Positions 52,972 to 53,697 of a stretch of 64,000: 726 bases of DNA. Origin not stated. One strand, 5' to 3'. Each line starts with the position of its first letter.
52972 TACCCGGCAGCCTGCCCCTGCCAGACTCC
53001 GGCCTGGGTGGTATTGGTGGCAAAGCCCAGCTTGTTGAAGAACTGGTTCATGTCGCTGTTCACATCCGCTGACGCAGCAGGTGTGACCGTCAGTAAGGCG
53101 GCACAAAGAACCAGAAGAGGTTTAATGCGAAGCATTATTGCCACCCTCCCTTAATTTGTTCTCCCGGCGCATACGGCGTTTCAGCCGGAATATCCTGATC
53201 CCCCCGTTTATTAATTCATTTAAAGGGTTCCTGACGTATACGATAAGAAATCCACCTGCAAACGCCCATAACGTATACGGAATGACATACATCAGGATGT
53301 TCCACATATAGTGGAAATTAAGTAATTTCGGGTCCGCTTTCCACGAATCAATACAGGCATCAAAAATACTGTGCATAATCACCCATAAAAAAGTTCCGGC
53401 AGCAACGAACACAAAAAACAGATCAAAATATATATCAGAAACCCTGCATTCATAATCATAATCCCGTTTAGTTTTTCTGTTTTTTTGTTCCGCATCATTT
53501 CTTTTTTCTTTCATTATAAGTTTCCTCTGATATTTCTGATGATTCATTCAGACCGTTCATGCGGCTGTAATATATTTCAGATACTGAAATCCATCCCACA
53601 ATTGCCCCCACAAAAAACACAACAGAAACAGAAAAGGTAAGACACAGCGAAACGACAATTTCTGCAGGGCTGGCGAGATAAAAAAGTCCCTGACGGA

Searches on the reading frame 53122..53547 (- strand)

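Call 4: search_protein_families(library=pfam, proteins=[window:53122-53547:-], max_evalue=0.1)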
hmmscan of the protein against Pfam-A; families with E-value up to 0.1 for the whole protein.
window:53122-53547:- (141 aa): 1 family
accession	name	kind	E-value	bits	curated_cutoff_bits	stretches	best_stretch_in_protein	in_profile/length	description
PF12420.13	DUF3671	-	0.005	16.8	34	1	5-105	124-208/223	Fam-L, Fam-M like protein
